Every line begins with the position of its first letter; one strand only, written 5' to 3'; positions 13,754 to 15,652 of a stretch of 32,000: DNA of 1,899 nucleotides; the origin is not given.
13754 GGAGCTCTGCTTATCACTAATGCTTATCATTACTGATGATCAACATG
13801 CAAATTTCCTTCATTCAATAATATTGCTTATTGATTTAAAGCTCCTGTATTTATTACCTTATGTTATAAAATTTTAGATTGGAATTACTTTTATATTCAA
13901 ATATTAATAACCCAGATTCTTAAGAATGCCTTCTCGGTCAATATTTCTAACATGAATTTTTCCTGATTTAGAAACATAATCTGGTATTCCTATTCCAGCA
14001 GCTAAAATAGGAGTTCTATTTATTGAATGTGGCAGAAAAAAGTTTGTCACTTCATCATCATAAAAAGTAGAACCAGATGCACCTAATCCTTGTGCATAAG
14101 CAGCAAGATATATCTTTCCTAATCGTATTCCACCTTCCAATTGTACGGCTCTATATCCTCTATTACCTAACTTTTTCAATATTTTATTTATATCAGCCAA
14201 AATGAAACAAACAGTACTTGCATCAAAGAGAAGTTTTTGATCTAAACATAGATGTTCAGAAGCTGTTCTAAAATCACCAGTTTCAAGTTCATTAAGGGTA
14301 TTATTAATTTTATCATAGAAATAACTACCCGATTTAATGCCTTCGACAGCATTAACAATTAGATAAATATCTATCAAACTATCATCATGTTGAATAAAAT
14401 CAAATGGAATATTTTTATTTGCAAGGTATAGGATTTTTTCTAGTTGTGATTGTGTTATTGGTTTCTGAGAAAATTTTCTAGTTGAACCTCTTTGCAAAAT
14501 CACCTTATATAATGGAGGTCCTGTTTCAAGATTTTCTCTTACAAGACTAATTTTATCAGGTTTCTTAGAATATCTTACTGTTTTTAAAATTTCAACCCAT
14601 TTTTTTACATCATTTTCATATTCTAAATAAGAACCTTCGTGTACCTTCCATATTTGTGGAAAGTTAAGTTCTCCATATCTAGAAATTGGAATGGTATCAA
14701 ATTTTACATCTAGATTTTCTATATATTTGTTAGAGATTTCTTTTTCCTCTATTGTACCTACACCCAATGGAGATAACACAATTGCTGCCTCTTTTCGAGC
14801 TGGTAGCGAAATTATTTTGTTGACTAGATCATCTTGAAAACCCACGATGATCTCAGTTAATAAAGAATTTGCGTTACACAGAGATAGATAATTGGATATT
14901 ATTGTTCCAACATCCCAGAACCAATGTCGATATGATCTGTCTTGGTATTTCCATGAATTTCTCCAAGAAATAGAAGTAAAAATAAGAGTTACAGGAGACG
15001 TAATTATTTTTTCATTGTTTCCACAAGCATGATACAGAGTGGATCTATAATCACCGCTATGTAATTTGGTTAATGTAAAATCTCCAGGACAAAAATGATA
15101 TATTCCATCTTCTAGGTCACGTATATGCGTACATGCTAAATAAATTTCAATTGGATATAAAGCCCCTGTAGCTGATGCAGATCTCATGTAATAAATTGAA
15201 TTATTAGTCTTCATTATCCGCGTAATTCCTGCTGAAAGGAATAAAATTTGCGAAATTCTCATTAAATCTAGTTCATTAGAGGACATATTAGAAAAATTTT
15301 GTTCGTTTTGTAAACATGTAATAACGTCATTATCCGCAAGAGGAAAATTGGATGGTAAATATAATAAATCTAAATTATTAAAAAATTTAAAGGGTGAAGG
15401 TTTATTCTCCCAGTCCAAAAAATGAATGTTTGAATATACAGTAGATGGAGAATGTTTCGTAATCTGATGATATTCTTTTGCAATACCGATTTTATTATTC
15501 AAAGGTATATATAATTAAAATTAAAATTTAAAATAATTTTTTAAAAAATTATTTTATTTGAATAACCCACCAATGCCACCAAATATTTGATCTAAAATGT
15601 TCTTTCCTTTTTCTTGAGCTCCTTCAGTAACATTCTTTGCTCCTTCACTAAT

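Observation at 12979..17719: Perfect ~804-bp inverted repeat duplicating amoC with its promoter region and bracketing a 3.1-kb cassette, giving an invertible-segment architecture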

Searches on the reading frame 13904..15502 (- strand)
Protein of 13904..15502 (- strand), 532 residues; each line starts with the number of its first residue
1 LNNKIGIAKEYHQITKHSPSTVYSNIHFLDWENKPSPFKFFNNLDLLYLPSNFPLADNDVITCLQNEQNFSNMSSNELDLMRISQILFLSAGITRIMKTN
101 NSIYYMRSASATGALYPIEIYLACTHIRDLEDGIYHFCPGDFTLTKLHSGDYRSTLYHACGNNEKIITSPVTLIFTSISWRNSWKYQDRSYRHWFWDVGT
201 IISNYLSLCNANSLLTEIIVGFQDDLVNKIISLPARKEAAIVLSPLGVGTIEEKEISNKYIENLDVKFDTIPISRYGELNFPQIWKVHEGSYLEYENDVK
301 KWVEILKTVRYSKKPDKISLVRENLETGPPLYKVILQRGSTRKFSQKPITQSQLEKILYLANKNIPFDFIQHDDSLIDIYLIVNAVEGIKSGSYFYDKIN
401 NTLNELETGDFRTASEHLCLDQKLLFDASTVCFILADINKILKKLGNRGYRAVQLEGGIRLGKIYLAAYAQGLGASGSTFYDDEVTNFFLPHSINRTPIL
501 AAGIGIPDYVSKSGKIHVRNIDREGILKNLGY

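Call 7: search_protein_families(library=pfam, proteins=[window:13904-15502:-], max_evalue=0.01)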
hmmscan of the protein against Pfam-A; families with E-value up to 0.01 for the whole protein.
window:13904-15502:- (532 aa): 1 family
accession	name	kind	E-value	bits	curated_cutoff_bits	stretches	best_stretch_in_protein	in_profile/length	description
PF00881.29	Nitroreductase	-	2e-15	57.8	23.5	2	335-486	1-148/167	Nitroreductase family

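Call 8: find_encoding_contigs(protein=window:13904-15502:-, flank=10000, max_places=10)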
Protein window:13904-15502:- (532 aa): 1 contig read that carries it; 1 place shown.
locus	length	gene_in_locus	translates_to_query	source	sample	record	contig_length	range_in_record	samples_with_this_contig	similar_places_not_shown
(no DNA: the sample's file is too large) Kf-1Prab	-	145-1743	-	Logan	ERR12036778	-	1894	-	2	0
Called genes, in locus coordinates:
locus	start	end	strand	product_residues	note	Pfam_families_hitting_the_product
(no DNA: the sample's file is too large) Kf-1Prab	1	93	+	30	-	?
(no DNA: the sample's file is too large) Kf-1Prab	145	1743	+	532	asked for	PF00881:Nitroreductase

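Call 10: find_related_loci(query=window:13904-15502:-, collection=genome_contigs, flank=10000)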
Query window:13904-15502:- (532 aa) in genome_contigs; peptide patterns used: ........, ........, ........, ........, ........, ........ (x = any residue, [..] = any of these).
72 stretches matched a pattern; 38 encode a relative of the query (tblastn E <= 1e-3); 38 distinct loci.
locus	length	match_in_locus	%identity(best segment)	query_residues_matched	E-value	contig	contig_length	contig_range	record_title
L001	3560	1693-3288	95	1-532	0e+0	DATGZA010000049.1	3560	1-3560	MAG TPA_asm: Nitrososphaeraceae archaeon isolate SMAG_U10651 k141_292849, whole genome shotgun sequence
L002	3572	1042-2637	95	1-532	0e+0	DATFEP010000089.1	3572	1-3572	MAG TPA_asm: Nitrososphaeraceae archaeon isolate SMAG_U8610 k141_2575576, whole genome shotgun sequence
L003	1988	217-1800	64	1-530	0e+0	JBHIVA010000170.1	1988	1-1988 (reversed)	MAG: Nitrososphaeraceae archaeon isolate TC1-1-SA_bin.14 TC1-1-SA_bin.14_contig0170, whole genome shotgun sequence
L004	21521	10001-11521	41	2-505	1e-117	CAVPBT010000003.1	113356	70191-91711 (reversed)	MAG: uncultured Acidobacteriaceae bacterium isolate MFD00008.bin.1.139 genome assembly, contig: contig_31698, whole geno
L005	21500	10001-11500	40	2-505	5e-116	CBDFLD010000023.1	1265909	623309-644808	MAG: Acidobacteriota bacterium isolate 4fe7eda5-706a-47f2-b94d-dac62684705c genome assembly, contig: contig_23, whole ge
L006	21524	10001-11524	40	1-505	7e-115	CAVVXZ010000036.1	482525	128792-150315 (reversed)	MAG: uncultured Acidobacteriaceae bacterium isolate MFD04570.bin.1.38 genome assembly, contig: contig_82750, whole genom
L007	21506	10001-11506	39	2-505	5e-114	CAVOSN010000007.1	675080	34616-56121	MAG: uncultured Acidobacteriota bacterium isolate MFD00031.bin.1.180 genome assembly, contig: contig_16471, whole genome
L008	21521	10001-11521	40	2-505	1e-113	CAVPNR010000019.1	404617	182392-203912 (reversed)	MAG: uncultured Acidobacteriaceae bacterium isolate MFD00008.bin.1.87 genome assembly, contig: contig_33477, whole genom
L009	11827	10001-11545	37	1-511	1e-113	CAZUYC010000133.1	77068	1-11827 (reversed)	MAG TPA_asm: uncultured Spirochaetales bacterium isolate binchicken_co165_278 genome assembly, contig: k141_1856072, who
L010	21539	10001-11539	39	1-505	8e-113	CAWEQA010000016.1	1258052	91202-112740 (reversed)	MAG: uncultured Acidobacteriaceae bacterium isolate MFD01872.bin.2.64 genome assembly, contig: contig_29533, whole genom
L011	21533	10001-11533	40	2-505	7e-113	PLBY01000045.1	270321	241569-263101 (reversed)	MAG: Acidobacteriaceae bacterium isolate palsa_252 73.20111000_P3M.31_contig_562, whole genome shotgun sequence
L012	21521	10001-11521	39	2-505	2e-112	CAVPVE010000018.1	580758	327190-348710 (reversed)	MAG: uncultured Acidobacteriaceae bacterium isolate MFD00008.bin.2.87 genome assembly, contig: contig_33478, whole genom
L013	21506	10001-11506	39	2-505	5e-112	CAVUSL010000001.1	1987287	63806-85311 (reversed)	MAG: uncultured Acidobacteriota bacterium isolate MFD06085.bin.1.176 genome assembly, contig: contig_10131, whole genome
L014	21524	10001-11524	39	1-505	9e-112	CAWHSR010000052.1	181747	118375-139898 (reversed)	MAG: uncultured Acidobacteriaceae bacterium isolate MFD05521.bin.2.95 genome assembly, contig: contig_75038, whole genom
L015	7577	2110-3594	39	10-505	9e-110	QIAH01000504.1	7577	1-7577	MAG: Acidobacteria bacterium isolate gp1 AA134 14_0903_12_20cm_scaffold_7530_curated, whole genome shotgun sequence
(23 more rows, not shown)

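Call 13: list_cluster_members(proteins=[window:13904-15502:-, window:13043-13606:-, window:18228-19607:+])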
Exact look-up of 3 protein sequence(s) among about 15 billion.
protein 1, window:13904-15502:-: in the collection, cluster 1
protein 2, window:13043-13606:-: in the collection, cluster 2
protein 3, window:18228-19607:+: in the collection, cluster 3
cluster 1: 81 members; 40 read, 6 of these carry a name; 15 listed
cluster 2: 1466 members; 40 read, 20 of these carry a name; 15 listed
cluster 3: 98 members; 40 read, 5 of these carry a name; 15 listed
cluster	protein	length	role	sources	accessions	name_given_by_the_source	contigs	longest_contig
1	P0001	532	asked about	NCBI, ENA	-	-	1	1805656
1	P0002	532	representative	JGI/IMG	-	SagB-type dehydrogenase family enzyme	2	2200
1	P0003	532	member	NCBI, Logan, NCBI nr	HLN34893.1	MAG TPA: SagB/ThcOx family dehydrogenase [Nitrososphaeraceae archaeon] | SagB/ThcOx family dehydrogenase [Nitrososphaeraceae archaeon]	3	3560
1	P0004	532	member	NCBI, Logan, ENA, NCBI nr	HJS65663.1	MAG TPA: SagB/ThcOx family dehydrogenase [Nitrososphaeraceae archaeon] | SagB/ThcOx family dehydrogenase [Nitrososphaeraceae archaeon]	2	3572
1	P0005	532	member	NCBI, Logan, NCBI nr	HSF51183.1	MAG TPA: SagB/ThcOx family dehydrogenase [Nitrososphaeraceae archaeon] | SagB/ThcOx family dehydrogenase [Nitrososphaeraceae archaeon]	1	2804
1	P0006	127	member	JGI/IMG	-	hypothetical protein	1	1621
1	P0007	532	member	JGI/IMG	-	SagB-type dehydrogenase family enzyme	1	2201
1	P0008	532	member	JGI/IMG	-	-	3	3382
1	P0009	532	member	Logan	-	-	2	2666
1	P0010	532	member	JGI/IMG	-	-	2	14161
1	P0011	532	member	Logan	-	-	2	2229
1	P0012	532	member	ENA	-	-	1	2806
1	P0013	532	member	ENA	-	-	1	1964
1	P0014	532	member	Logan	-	-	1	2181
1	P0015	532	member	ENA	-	-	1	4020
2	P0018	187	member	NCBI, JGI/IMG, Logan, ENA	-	methane/ammonia monooxygenase subunit C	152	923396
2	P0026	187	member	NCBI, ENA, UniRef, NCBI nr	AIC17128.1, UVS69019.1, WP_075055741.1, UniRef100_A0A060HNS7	methane monooxygenase/ammonia monooxygenase subunit C [Nitrososphaera viennensis] | Ammonia monooxygenase, subunit C n=2 Tax=Nitrososphaera viennensis TaxID=1034015 ...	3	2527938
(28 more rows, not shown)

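Call 15: find_encoding_contigs(protein=P0010, flank=10000, max_places=6)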
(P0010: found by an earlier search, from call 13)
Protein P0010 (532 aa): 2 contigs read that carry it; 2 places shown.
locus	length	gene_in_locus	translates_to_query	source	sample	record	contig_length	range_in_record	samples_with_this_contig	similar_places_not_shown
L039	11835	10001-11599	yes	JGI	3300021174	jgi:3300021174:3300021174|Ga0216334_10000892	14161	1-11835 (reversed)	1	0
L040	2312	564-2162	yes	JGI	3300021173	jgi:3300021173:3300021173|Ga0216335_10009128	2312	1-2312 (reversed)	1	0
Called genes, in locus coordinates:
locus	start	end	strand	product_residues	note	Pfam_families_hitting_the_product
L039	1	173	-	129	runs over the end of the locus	-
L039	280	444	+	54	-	-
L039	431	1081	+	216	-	-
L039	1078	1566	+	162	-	-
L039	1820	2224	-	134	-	-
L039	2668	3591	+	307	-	-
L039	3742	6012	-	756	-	PF00270:DEAD, PF04851:ResIII, PF21210:RNA_helicase_helical, PF00271:Helicase_C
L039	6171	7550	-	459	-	PF18458:XPB_DRD, PF00270:DEAD, PF04851:ResIII, PF16203:ERCC3_RAD25_C, PF00271:Helicase_C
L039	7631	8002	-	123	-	-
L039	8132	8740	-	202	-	PF04896:AmoC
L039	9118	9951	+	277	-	-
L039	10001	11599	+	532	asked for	PF00881:Nitroreductase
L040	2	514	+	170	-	?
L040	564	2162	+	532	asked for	PF00881:Nitroreductase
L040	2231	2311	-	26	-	?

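Call 32: find_encoding_contigs(protein=P0026, flank=10000, max_places=4)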
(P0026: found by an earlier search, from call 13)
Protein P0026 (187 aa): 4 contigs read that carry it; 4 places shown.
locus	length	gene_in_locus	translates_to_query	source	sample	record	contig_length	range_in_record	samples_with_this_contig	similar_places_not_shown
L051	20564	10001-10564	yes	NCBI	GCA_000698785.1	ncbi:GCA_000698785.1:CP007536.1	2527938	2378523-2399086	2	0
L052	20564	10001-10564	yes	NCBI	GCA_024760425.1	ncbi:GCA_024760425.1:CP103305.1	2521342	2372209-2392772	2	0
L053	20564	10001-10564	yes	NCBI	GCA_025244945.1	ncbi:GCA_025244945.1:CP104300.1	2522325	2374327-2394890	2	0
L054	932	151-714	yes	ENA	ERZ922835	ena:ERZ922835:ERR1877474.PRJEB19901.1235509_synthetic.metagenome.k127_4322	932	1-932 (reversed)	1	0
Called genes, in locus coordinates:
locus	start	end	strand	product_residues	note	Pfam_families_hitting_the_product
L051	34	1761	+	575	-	-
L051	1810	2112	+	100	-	-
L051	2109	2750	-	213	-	PF01966:HD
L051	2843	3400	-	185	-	PF04744:Monooxygenase_B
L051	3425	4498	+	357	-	PF00154:RecA_N, PF06745:ATPase, PF08423:Rad51, PF13481:AAA_25 (weak)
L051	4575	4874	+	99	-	PF01157:Ribosomal_L21e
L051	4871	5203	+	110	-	PF03874:RNA_pol_Rpb4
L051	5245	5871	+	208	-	PF04919:DUF655, PF14579:HHH_6 (weak)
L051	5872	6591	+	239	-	PF00398:RrnaAD, PF13649:Methyltransf_25 (faint)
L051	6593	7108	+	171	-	PF05175:MTS, PF08241:Methyltransf_11 (weak), PF13649:Methyltransf_25 (weak), PF07669:Eco57I (weak)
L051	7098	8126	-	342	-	PF00180:Iso_dh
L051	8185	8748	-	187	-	-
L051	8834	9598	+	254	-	PF00149:Metallophos, PF12850:Metallophos_2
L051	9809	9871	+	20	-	-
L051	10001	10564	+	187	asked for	PF04896:AmoC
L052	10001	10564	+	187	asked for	PF04896:AmoC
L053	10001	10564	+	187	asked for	PF04896:AmoC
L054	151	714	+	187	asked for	PF04896:AmoC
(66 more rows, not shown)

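Call 36: find_homologous_proteins(query=window:13904-15502:-, max_evalue=1e-30)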
Query window:13904-15502:- (532 aa): 5103 proteins with E <= 1e-30 among 8000 candidates; the best 120 are listed.
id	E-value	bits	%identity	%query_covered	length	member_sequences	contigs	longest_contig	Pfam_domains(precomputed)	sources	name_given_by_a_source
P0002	0.0e+0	1161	95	100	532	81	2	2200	PF00881.30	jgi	jgi:SagB-type dehydrogenase family enzyme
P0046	2.5e-223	761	64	100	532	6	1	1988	PF00881.30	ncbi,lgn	ncbi:MAG: SagB/ThcOx family dehydrogenase [Nitrososphaeraceae archaeon]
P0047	4.4e-200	684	60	98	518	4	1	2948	PF00881.30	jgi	-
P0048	1.2e-187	643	54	98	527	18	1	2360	PF00881.30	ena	-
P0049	2.8e-187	642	54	98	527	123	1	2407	PF00881.30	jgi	jgi:SagB-type dehydrogenase family enzyme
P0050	3.0e-187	641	55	98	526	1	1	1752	PF00881.30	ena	-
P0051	4.0e-187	641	55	100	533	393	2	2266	PF00881.30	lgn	-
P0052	1.1e-186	640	55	98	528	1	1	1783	PF00881.30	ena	-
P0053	3.1e-186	638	55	100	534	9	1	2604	PF00881.30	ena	-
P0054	3.7e-186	638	58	94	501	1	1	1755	PF00881.30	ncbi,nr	ncbi:MAG: SagB/ThcOx family dehydrogenase, partial [Nitrososphaeraceae archaeon]|nr:SagB/ThcOx famil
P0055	1.0e-185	636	53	100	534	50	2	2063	PF00881.30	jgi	-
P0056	1.2e-185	636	54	100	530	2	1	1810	PF00881.30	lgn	-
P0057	1.4e-184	633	55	98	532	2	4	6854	PF00881.30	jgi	jgi:SagB-type dehydrogenase family enzyme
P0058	1.1e-183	630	54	98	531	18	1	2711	PF00881.30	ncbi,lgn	-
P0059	1.9e-183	629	54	98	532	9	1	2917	PF00881.30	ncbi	-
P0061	3.3e-182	625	53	98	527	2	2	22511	PF00881.30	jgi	jgi:SagB-type dehydrogenase family enzyme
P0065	3.3e-180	618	54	97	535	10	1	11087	PF00881.30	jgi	-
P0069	2.2e-168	579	50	99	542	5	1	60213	PF00881.30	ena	-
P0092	7.7e-154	531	46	99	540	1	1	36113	PF00881.30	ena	-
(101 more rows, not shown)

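Call 37: find_encoding_contigs(protein=P0069, flank=8000, max_places=2)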
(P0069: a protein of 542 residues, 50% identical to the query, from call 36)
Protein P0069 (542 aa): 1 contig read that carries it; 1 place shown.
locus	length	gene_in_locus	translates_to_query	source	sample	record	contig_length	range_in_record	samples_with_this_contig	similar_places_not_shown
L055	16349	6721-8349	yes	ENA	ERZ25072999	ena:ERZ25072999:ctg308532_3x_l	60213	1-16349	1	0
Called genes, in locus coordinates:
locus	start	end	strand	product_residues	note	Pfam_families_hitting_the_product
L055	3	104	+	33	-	?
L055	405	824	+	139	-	PF01894:YjbQ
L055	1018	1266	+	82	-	-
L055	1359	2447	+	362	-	PF24298:DUF7482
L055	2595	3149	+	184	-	-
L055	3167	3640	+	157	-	PF11376:DUF3179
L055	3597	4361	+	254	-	PF11376:DUF3179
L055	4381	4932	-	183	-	PF01814:Hemerythrin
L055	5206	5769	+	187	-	PF04896:AmoC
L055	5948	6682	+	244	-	-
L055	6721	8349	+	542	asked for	PF00881:Nitroreductase (faint)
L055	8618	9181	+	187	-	PF04896:AmoC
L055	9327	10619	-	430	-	-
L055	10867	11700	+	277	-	PF02195:ParB_N, PF17762:HTH_ParB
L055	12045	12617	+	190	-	-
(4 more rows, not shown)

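Call 38: find_encoding_contigs(protein=P0061, flank=8000, max_places=2)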
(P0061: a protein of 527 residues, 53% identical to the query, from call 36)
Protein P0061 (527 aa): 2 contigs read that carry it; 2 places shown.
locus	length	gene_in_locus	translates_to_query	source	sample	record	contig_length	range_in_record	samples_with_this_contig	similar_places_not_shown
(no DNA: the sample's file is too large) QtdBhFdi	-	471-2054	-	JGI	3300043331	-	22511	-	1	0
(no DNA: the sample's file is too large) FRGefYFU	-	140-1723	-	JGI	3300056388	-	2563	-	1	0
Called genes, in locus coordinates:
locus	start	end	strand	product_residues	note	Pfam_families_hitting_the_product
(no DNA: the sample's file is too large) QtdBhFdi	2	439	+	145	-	?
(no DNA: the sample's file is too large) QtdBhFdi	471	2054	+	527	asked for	PF00881:Nitroreductase (weak)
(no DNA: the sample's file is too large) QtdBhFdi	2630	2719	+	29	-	-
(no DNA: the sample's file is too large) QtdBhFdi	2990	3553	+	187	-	PF04896:AmoC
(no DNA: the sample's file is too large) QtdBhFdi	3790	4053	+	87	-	-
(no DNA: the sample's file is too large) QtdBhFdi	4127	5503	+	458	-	PF18458:XPB_DRD, PF00270:DEAD, PF04851:ResIII, PF16203:ERCC3_RAD25_C, PF00271:Helicase_C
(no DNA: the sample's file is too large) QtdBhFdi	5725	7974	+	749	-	PF04851:ResIII, PF00270:DEAD, PF21210:RNA_helicase_helical, PF00271:Helicase_C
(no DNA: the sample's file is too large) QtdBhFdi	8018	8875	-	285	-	-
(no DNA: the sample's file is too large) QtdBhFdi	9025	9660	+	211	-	PF04199:Cyclase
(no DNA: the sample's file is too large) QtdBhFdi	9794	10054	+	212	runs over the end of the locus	PF01865:PhoU_div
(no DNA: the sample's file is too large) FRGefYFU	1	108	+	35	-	?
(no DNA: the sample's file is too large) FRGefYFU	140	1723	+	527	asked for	PF00881:Nitroreductase (weak)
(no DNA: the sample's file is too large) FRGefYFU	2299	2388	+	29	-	-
